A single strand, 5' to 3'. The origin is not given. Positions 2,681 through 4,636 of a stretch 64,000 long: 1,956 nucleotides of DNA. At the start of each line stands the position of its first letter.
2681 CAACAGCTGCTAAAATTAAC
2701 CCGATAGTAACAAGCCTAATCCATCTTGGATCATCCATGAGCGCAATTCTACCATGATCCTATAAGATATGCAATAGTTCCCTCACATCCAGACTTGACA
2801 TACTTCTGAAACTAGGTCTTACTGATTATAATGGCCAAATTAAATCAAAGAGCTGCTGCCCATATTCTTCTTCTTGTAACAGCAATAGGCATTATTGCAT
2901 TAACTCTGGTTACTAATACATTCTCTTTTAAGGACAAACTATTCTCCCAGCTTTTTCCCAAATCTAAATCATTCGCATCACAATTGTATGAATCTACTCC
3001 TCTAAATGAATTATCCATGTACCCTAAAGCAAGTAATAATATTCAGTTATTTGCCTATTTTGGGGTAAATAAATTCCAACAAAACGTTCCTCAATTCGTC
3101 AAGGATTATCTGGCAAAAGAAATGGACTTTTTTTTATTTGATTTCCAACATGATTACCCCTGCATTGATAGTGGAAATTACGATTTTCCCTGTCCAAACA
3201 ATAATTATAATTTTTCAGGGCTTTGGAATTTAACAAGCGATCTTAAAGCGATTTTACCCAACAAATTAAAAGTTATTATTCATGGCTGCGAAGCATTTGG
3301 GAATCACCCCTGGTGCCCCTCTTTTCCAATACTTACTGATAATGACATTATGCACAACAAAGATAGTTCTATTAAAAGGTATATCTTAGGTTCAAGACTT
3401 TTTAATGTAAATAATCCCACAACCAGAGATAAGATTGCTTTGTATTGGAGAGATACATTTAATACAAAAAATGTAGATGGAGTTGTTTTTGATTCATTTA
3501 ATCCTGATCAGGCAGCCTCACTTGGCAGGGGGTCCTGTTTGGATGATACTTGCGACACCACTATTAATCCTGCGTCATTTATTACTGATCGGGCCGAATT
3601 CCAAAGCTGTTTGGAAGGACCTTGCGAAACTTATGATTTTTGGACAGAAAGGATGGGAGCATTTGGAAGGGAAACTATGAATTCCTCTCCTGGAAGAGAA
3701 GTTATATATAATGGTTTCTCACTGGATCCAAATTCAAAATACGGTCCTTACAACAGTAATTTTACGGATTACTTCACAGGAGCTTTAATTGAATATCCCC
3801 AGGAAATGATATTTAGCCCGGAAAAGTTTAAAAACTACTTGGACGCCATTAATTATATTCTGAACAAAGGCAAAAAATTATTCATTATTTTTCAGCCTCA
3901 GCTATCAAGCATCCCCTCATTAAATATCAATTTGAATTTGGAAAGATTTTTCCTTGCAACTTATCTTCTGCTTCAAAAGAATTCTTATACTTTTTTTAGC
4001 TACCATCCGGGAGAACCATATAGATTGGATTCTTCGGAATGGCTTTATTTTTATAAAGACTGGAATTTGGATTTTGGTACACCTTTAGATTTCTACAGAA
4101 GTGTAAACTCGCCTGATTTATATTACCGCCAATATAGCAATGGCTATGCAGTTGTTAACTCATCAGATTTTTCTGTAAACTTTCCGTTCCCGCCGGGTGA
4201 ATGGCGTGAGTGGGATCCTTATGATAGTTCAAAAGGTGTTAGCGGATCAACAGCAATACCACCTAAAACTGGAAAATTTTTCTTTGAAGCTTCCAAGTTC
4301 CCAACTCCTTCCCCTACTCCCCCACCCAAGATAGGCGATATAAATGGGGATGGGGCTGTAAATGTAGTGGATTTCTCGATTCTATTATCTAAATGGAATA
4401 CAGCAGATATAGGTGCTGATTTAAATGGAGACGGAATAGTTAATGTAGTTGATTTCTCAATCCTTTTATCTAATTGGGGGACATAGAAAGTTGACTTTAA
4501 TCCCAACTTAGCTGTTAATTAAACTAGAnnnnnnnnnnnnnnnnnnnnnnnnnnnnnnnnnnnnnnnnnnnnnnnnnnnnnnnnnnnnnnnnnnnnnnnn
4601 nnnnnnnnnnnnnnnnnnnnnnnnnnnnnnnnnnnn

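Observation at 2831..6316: Tandem paralogous secreted proteins with type-I dockerin modules and shared signal-anchor, in a genome with no obvious cohesin partner in the window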

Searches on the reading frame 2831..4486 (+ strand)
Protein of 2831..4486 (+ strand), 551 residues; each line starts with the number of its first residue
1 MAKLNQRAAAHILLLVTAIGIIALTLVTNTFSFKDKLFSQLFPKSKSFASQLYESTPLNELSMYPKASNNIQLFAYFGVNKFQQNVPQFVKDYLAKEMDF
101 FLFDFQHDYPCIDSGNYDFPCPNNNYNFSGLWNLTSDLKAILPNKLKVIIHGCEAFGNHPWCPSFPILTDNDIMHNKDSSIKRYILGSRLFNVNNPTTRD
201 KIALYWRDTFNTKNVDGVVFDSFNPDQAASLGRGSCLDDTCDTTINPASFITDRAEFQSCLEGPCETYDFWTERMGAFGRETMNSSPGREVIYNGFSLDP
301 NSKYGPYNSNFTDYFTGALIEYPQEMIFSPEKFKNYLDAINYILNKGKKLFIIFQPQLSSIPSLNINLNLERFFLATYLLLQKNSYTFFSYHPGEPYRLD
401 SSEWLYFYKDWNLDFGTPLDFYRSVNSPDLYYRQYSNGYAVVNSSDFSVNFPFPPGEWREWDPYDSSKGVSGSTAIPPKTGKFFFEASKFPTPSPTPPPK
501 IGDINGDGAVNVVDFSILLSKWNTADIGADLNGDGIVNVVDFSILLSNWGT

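Call 3: search_protein_families(library=pfam, proteins=[window:2831-4486:+], max_evalue=0.1)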
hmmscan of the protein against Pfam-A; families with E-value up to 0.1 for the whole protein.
window:2831-4486:+ (551 aa): 1 family
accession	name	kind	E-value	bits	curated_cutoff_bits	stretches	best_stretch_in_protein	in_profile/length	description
PF00404.24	Dockerin_1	-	5.7e-06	26.9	22.9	1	502-545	2-52/57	Dockerin type I domain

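Call 12: find_homologous_proteins(query=window:2831-4486:+)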
Query window:2831-4486:+ (551 aa): 3 proteins with E <= 0.001 among 5777 candidates.
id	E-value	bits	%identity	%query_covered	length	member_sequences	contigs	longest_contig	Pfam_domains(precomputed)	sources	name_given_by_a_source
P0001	0.0e+0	1293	100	100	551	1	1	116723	PF00404.25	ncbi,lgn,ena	-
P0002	1.9e-61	227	35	81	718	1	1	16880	PF17957.8,PF14885.13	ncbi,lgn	-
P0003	3.0e-54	203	32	88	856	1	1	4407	-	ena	-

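Call 14: find_encoding_contigs(protein=P0001, flank=10000, max_places=4)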
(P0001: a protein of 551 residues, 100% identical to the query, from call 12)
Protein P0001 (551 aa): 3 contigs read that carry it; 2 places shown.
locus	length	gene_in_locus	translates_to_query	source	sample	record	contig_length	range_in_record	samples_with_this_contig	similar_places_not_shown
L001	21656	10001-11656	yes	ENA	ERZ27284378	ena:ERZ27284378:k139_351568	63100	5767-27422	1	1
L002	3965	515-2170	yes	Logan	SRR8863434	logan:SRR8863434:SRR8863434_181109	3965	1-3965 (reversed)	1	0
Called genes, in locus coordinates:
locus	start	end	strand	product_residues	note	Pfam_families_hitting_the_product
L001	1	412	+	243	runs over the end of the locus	PF23023:Anti-Pycsar_Apyc1, PF12706:Lactamase_B_2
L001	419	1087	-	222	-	PF02525:Flavodoxin_2, PF03358:FMN_red, PF00258:Flavodoxin_1 (weak), PF12724:Flavodoxin_5 (faint)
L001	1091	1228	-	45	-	-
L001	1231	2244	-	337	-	PF02779:Transket_pyr, PF02780:Transketolase_C, PF22613:Transketolase_C_1 (weak)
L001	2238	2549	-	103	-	-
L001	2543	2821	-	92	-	-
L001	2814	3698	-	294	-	PF00456:Transketolase_N, PF13292:DXP_synthase_N, PF00676:E1_dh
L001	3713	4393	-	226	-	PF18306:LDcluster4, PF03641:Lysine_decarbox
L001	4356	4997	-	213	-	PF00834:Ribul_P_3_epim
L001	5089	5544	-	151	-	PF02502:LacAB_rpiB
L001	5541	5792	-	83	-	PF00462:Glutaredoxin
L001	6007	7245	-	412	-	PF07690:MFS_1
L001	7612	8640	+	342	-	-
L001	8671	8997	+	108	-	-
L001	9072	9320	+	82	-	-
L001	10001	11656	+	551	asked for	PF00404:Dockerin_1 (weak)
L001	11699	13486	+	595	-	PF14307:Glyco_tran_WbsX, PF16317:Glyco_hydro_99, PF00404:Dockerin_1 (weak)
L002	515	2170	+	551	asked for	PF00404:Dockerin_1 (weak)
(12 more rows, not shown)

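Call 20: search_protein_families(library=pfam, proteins=[P0002, P0003], max_evalue=1)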
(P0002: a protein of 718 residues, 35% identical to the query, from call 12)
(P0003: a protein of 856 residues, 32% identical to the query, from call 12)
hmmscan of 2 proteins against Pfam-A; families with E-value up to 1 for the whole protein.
P0002 (718 aa): 2 families
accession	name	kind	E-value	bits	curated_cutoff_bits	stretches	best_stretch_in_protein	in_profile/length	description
PF17957.7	Big_7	-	1e-15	58.6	24.1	1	630-688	1-59/70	Bacterial Ig domain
PF14885.12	GHL15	-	1.8e-09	38.3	27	1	174-422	47-270/271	Hypothetical glycosyl hydrolase family 15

P0003 (856 aa): 1 family
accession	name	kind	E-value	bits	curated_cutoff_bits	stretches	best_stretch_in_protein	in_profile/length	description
PF14885.12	GHL15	-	0.00074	20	27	1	267-463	111-270/271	Hypothetical glycosyl hydrolase family 15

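Call 26: search_solved_structures(query=window:2831-4486:+, max_evalue=1, show_alignments=2)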
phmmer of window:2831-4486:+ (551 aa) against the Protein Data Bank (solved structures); distinct sequences matched with E-value up to 1: 12.
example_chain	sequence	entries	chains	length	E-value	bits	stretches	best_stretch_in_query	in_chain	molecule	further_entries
2yik_A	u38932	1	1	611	0.00083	21.4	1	493-545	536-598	ENDOGLUCANASE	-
2y3n_B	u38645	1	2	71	0.0019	20.2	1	502-548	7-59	CELLULOSOMAL FAMILY-48 PROCESSIVE GLYCOSIDE HYDROLASE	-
5nrm_B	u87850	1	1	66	0.018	16.9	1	500-545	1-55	DocCel5: Type I dockerin repeat domain from A. cellulolyticus family 5 endoglucanase WP_01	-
5nrk_B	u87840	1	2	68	0.036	16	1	500-545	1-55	DocCel5: Type I dockerin repeat domain from A. cellulolyticus family 5 endoglucanase WP_01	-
8x39_A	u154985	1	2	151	0.04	15.8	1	500-545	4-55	Serine protease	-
8x3a_A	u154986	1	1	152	0.04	15.8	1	500-545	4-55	Serine protease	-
5n5p_B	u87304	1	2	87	0.22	13.4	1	499-543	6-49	Putative cellulosomal scaffoldin protein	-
2ccl_B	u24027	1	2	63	0.41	12.5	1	501-546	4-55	ENDO-1,4-BETA-XYLANASE Y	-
2mte_A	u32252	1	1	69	0.41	12.5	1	501-545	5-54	Cellulose 1,4-beta-cellobiosidase (reducing end) CelS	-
1daq_A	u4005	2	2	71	0.42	12.5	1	501-545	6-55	ENDOGLUCANASE SS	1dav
4dh2_B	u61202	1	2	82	0.57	12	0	501-518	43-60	Dockerin type 1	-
5lxv_B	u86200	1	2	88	0.96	11.3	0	501-542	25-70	Carbohydrate-binding protein WP_009985128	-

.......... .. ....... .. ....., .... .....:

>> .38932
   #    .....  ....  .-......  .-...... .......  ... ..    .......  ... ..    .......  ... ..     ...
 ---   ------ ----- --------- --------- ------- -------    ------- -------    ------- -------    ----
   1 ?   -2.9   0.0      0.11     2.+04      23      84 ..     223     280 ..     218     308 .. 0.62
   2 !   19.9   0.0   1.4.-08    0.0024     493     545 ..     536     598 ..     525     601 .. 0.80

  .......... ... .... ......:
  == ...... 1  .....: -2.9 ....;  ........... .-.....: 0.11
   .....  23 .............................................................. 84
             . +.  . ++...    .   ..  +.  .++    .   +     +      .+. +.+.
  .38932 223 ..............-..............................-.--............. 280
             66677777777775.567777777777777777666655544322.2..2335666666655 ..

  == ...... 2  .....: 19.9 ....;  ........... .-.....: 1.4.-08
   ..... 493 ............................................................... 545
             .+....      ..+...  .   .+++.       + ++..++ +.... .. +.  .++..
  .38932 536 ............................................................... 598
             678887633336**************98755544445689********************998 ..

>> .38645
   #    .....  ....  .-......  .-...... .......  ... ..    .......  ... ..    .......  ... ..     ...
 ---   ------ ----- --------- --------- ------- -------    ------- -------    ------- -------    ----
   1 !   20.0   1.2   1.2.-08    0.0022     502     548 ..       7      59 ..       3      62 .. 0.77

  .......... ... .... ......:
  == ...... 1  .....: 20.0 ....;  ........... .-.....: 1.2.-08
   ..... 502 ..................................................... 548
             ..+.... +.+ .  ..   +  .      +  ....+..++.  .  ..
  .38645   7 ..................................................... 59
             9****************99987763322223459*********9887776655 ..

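Call 30: search_protein_representatives(protein=window:2831-4486:+)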
Query: 551 residues. Proteins with E-value up to 0.001 (for the whole library): 6709; up to 1e-10: 233; up to 1e-30: 20. The best 150 are listed.
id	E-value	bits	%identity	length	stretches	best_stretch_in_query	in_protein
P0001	0.0e+00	1292.7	100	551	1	1-551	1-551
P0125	8.7e-68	245.9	38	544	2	250-503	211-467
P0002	6.1e-62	226.6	39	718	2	258-502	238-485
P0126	1.6e-59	218.6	38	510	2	257-548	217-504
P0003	9.6e-55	202.8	38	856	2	4-507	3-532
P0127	1.6e-54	202.1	35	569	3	370-550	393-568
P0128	2.2e-53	198.3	36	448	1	53-498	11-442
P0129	8.0e-53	196.5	34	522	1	9-488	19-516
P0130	6.9e-52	193.4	38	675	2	258-488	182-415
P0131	1.8e-50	188.7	38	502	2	267-550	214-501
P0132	2.6e-50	188.2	37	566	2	258-488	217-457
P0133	1.8e-45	172.2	31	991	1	41-491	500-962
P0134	2.1e-44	168.7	31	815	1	53-486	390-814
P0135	8.1e-43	163.4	36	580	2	365-550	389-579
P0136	1.4e-41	159.4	32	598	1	42-485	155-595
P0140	5.2e-32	127.8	64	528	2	484-551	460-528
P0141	5.7e-29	117.7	66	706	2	487-551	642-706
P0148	1.1e-23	100.2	60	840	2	491-551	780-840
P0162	2.0e-17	79.6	63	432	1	481-550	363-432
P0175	2.3e-16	76.1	50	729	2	490-550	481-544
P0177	3.7e-16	75.4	62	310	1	488-551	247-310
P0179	5.1e-16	75.0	46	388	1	447-549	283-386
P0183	1.5e-15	73.4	63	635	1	488-550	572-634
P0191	1.0e-14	70.7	70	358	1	491-551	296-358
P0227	2.7e-13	65.9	71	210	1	496-551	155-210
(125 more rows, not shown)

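Call 32: search_protein_families(library=pfam, alignment_id=A2, max_evalue=0.01)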
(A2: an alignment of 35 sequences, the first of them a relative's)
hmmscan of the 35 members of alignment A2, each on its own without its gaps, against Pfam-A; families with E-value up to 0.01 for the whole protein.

A. member 1, P0001 (551 aa): 1 family
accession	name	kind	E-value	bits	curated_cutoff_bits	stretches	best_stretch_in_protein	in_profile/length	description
PF00404.24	Dockerin_1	-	5.7e-06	26.9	22.9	1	502-545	2-52/57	Dockerin type I domain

B. families by the number of members that match (of 35 scanned): 13 families
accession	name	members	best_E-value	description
PF14885.12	GHL15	21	3.1e-18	Hypothetical glycosyl hydrolase family 15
PF17957.7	Big_7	5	1.2e-21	Bacterial Ig domain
PF00404.24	Dockerin_1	5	1.8e-09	Dockerin type I domain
PF01471.23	PG_binding_1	2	1e-10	Putative peptidoglycan binding domain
PF19077.6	Big_13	2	5.5e-07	Bacterial Ig-like domain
PF16656.11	Pur_ac_phosph_N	1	5.8e-09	Purple acid Phosphatase, N-terminal domain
PF16158.11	N_BRCA1_IG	1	1.6e-06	Ig-like domain from next to BRCA1 gene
PF00041.27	fn3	1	8.9e-05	Fibronectin type III domain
PF08310.17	LGFP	1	0.00012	LGFP repeat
PF13517.12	FG-GAP_3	1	0.00039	FG-GAP-like repeat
PF18370.7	RGI_lyase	1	0.0056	Rhamnogalacturonan I lyases beta-sheet domain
PF01839.29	FG-GAP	1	0.0063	FG-GAP repeat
PF13861.12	FLgD_tudor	1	0.0063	FlgD Tudor-like domain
